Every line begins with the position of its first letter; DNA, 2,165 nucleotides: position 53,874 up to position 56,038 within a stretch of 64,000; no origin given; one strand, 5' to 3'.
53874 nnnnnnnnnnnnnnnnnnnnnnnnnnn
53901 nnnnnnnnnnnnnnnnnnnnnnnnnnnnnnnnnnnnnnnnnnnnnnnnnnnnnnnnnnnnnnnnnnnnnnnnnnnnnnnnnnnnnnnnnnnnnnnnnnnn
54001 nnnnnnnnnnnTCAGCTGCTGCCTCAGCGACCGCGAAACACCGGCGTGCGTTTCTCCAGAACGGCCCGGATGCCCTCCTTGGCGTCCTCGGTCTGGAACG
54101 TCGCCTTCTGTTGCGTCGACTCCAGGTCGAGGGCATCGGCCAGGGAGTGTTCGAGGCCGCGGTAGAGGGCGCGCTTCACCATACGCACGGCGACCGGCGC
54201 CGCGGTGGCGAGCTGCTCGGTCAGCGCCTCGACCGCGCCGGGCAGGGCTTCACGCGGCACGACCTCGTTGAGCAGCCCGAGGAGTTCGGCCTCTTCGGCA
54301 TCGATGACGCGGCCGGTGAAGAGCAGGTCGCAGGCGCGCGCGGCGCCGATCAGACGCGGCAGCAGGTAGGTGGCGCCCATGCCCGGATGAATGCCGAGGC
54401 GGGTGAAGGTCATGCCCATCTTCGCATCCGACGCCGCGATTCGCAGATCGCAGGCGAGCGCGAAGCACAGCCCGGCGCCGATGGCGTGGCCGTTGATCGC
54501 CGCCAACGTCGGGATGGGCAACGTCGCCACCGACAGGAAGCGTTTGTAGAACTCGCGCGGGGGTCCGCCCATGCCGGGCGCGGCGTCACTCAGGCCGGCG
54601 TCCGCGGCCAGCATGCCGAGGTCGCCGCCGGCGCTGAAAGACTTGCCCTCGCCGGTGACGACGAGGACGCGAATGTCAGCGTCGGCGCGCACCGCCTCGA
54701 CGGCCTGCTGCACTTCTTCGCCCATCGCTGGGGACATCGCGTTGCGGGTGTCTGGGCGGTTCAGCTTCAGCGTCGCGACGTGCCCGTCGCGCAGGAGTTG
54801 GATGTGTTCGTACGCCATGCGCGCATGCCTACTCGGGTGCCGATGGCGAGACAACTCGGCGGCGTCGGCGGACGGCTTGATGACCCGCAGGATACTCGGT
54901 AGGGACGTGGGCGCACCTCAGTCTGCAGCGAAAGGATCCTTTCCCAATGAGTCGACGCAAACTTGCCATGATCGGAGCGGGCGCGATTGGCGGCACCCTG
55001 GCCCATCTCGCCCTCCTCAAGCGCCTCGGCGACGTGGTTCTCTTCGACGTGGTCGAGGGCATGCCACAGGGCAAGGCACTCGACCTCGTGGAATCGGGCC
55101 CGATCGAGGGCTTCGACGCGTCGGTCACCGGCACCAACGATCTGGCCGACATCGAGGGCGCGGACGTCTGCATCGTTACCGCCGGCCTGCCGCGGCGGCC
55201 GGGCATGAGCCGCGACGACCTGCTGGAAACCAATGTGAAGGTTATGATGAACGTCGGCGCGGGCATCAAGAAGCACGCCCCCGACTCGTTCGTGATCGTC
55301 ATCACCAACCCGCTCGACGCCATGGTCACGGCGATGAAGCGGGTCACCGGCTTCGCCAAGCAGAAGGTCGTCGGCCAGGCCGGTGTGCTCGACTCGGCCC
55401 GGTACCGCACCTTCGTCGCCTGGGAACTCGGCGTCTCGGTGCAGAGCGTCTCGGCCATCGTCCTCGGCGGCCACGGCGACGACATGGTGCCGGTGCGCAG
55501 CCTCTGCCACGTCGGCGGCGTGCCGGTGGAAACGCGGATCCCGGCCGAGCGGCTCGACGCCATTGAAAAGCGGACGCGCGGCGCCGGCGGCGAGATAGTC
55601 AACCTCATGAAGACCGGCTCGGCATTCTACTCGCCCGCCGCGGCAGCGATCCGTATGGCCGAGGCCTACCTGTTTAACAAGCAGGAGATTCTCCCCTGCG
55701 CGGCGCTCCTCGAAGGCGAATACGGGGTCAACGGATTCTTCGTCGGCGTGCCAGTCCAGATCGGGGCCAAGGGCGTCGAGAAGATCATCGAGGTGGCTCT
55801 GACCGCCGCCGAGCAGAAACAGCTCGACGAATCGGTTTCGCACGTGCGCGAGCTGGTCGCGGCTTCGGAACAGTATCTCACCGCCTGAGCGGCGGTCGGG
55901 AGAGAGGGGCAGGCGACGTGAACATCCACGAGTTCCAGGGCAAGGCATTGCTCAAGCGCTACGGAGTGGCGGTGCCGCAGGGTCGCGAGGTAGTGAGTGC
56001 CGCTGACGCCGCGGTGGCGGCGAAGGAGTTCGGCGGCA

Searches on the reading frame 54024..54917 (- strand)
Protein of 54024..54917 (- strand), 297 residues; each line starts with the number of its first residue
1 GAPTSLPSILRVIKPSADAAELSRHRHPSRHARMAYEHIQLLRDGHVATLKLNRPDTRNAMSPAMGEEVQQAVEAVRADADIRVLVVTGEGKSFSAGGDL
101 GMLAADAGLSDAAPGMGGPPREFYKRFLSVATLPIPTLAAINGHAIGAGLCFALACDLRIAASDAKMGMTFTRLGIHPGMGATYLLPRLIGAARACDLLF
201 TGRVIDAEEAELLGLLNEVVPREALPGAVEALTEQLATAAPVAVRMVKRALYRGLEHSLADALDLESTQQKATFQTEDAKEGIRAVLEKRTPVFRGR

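Call 48: search_protein_families(library=pfam, proteins=[window:54024-54917:-], max_evalue=0.00001)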
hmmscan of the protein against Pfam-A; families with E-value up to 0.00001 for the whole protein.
window:54024-54917:- (297 aa): 2 families
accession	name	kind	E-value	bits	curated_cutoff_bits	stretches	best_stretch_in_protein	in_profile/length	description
PF00378.25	ECH_1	-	1.7e-60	204.9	27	1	46-296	5-250/251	Enoyl-CoA hydratase/isomerase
PF16113.10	ECH_2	-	1.6e-36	127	27.2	1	48-234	2-186/335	Enoyl-CoA hydratase/isomerase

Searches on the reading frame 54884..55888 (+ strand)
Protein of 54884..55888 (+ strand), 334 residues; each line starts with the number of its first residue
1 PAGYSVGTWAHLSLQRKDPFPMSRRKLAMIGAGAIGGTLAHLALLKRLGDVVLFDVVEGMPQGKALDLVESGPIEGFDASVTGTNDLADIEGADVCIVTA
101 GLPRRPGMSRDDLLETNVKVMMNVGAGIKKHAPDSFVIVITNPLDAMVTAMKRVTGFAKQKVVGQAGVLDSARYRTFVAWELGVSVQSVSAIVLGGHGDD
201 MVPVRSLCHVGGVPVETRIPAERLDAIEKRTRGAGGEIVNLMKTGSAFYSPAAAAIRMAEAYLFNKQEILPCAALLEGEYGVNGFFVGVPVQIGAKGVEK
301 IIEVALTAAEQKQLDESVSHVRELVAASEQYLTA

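Call 48: search_protein_families(library=pfam, proteins=[window:54884-55888:+], max_evalue=0.00001)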
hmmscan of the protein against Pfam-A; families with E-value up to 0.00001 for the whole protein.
window:54884-55888:+ (334 aa): 2 families
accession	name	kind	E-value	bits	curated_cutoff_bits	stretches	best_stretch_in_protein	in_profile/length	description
PF00056.29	Ldh_1_N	-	2.5e-36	125.2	27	1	26-164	2-141/141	lactate/malate dehydrogenase, NAD binding domain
PF02866.23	Ldh_1_C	-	1.6e-32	113.4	22.6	1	169-323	3-165/174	lactate/malate dehydrogenase, alpha/beta C-terminal domain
